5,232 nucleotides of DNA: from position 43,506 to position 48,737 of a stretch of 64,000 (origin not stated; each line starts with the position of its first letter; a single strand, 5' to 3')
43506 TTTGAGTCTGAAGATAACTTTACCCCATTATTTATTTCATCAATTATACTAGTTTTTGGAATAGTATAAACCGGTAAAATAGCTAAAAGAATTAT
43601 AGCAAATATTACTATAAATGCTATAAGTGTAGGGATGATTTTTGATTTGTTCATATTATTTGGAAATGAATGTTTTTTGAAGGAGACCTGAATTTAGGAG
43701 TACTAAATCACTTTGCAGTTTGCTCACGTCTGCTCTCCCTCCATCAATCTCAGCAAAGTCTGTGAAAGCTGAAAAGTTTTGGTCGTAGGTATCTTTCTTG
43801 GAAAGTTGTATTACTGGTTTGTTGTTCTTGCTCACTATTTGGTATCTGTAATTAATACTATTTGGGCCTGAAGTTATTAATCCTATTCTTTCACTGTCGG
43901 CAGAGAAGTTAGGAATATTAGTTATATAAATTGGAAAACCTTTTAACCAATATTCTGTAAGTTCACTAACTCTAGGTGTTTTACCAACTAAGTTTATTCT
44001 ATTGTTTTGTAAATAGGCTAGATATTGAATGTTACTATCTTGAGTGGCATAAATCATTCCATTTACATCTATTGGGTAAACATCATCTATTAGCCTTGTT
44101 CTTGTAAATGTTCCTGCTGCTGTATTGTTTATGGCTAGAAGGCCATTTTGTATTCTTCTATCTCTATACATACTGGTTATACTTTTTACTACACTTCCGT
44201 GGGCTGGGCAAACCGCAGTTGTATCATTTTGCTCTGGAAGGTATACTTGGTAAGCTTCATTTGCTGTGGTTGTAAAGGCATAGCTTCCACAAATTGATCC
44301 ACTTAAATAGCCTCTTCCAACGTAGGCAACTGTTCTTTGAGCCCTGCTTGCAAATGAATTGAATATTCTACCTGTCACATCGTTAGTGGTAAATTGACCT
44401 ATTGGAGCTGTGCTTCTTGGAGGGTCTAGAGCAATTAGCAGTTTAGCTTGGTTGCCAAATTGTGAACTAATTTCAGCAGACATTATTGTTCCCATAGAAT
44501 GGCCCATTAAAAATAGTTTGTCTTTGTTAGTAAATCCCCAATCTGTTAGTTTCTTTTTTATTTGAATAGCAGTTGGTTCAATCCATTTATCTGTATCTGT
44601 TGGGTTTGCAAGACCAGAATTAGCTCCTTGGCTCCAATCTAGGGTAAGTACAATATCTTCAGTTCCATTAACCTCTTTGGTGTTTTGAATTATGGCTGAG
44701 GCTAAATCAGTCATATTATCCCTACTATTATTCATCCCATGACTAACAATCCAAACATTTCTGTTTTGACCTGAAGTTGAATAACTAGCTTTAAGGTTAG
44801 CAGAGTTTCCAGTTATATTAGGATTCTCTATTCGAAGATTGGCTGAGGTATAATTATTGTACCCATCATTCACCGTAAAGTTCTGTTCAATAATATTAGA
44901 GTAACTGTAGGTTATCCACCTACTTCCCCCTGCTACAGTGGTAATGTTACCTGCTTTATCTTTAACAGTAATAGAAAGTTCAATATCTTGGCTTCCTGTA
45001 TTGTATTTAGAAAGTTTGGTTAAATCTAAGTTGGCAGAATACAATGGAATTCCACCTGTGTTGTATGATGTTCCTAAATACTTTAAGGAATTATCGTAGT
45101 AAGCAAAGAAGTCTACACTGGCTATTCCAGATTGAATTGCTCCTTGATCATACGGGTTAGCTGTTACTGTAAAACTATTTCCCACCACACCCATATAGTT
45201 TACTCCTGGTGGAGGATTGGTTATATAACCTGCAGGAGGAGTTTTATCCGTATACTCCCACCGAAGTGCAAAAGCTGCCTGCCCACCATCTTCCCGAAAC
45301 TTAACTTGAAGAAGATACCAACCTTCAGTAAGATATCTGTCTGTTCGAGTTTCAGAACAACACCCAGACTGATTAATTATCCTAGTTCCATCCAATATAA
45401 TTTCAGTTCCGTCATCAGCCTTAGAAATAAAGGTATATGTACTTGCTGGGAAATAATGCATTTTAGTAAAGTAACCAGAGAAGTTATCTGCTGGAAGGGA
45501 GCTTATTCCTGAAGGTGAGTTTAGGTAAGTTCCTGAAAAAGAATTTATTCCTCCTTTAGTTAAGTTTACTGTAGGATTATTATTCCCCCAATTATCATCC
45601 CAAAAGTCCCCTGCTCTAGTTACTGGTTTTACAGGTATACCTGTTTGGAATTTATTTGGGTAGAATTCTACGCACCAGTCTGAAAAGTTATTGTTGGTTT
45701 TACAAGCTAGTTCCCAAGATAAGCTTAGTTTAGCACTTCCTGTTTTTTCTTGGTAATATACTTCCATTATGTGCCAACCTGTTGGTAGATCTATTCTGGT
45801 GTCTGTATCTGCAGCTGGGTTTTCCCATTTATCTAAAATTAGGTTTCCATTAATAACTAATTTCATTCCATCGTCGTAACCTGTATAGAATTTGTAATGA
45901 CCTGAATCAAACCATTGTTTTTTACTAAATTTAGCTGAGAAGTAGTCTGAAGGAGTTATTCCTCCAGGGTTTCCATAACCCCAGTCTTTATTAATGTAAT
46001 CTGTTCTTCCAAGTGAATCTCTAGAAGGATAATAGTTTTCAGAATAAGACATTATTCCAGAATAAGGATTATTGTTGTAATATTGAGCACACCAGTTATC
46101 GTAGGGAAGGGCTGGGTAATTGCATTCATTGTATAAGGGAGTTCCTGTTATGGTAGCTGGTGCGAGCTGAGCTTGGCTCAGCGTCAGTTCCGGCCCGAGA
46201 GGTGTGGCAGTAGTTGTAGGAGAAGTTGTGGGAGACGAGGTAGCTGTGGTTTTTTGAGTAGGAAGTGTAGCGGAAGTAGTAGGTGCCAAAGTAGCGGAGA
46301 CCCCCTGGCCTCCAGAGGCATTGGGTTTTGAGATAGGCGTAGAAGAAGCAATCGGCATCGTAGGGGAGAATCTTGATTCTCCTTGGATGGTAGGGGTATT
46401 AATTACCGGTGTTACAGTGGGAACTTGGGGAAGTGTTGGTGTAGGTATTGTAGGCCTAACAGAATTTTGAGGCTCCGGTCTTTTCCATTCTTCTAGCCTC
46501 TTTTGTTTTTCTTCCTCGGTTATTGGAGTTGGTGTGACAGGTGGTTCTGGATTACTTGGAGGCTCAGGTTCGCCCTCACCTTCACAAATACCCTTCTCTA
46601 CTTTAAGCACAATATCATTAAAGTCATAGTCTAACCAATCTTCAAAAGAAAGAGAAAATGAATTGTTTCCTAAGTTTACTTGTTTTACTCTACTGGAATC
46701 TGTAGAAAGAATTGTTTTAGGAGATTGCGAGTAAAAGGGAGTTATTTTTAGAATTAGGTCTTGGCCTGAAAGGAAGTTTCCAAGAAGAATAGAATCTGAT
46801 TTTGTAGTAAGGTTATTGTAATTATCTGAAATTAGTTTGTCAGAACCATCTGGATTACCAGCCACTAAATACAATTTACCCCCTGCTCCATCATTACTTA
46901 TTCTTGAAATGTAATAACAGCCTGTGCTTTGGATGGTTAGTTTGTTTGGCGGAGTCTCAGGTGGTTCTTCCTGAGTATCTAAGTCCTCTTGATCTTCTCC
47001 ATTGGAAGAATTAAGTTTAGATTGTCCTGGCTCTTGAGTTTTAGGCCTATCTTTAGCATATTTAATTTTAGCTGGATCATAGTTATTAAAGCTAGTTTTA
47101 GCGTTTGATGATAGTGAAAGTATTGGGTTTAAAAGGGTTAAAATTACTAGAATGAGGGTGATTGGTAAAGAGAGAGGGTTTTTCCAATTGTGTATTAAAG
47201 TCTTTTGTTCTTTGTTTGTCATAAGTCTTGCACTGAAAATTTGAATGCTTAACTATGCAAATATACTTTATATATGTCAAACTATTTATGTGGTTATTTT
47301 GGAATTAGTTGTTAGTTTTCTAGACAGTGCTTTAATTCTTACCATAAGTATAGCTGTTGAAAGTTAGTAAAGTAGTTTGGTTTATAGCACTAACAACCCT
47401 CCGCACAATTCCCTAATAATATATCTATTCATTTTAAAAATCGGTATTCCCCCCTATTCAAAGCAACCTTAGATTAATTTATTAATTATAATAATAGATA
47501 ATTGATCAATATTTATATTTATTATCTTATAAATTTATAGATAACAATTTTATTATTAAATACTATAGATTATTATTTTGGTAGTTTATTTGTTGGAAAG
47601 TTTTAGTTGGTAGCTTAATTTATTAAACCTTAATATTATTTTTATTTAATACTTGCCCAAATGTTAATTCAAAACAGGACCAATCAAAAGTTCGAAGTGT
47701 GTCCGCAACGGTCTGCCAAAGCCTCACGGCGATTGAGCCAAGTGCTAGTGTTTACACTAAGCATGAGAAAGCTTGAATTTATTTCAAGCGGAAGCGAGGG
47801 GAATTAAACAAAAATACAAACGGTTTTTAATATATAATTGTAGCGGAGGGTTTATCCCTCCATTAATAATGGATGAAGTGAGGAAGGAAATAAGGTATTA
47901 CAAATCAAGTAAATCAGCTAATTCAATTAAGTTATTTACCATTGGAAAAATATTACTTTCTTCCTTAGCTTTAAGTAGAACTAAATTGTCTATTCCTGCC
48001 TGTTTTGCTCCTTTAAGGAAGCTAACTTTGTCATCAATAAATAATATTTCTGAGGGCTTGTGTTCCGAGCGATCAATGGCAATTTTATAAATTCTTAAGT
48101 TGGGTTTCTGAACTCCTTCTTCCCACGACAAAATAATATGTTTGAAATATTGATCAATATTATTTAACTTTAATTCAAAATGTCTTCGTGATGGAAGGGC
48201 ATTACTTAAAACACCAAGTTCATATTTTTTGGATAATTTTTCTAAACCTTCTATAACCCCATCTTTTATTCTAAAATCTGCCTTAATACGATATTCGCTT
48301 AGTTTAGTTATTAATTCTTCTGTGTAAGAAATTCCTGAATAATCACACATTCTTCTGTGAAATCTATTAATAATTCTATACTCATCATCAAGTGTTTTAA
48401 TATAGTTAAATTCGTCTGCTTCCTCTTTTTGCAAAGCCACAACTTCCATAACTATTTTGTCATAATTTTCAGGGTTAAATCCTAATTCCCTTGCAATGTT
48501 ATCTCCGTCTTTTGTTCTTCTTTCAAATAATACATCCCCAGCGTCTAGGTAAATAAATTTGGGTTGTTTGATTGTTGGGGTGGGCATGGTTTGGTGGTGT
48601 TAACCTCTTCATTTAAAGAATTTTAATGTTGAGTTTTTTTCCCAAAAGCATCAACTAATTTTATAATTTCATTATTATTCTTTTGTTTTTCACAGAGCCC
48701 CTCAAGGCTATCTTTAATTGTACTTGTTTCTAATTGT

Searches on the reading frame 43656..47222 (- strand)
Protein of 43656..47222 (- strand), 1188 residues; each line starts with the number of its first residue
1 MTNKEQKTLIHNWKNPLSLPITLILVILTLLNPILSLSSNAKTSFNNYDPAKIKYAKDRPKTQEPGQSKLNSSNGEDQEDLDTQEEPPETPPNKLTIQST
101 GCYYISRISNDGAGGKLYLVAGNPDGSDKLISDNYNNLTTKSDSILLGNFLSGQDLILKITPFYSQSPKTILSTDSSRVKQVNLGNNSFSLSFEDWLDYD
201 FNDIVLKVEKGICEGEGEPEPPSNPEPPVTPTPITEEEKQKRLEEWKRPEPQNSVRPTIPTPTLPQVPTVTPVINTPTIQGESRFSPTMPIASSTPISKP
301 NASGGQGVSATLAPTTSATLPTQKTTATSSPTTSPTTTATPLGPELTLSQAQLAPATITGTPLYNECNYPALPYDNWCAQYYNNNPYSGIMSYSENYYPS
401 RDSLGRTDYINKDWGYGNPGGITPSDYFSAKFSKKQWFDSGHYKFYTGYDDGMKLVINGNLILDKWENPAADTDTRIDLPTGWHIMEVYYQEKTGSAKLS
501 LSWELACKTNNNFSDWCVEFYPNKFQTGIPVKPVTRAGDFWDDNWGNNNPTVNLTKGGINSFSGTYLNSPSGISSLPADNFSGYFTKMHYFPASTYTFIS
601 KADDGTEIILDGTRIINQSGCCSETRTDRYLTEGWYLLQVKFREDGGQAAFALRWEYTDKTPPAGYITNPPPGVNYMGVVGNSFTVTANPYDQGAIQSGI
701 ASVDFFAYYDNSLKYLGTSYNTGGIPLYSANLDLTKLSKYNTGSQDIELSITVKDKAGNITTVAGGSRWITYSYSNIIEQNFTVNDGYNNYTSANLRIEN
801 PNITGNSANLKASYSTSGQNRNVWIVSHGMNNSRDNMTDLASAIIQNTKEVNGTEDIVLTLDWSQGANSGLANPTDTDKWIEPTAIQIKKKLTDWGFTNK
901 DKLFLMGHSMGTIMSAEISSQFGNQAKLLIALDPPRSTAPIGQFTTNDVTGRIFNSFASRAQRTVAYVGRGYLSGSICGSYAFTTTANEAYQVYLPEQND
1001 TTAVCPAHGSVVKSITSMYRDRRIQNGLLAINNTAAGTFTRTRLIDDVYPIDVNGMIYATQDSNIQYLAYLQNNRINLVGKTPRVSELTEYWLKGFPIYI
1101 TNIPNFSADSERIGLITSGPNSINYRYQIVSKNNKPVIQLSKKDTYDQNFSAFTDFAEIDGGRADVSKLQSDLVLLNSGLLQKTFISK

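Call 29: search_protein_families(library=pfam, proteins=[window:43656-47222:-], max_evalue=0.001)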
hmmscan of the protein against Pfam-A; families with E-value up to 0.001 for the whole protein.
window:43656-47222:- (1188 aa): 1 family
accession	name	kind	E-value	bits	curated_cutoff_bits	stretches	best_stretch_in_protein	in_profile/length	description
PF07691.17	PA14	-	1e-07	32.3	24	1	408-505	26-135/147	PA14 domain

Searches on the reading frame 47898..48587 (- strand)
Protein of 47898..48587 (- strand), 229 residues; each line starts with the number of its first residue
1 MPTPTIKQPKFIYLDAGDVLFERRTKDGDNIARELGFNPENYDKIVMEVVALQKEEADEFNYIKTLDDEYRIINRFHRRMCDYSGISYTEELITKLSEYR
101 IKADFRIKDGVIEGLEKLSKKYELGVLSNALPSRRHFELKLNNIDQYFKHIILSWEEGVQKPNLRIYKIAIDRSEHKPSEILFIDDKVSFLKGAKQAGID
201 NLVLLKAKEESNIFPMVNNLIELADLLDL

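Call 29: search_protein_families(library=pfam, proteins=[window:47898-48587:-], max_evalue=0.001)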
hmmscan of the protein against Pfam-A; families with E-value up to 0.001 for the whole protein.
window:47898-48587:- (229 aa): 2 families
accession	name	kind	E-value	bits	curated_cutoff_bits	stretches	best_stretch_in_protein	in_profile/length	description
PF13419.12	HAD_2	-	9.4e-16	58.9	23.8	1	56-201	23-175/178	Haloacid dehalogenase-like hydrolase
PF00702.32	Hydrolase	-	9.6e-12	46.1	26.4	1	76-198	65-191/191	haloacid dehalogenase-like hydrolase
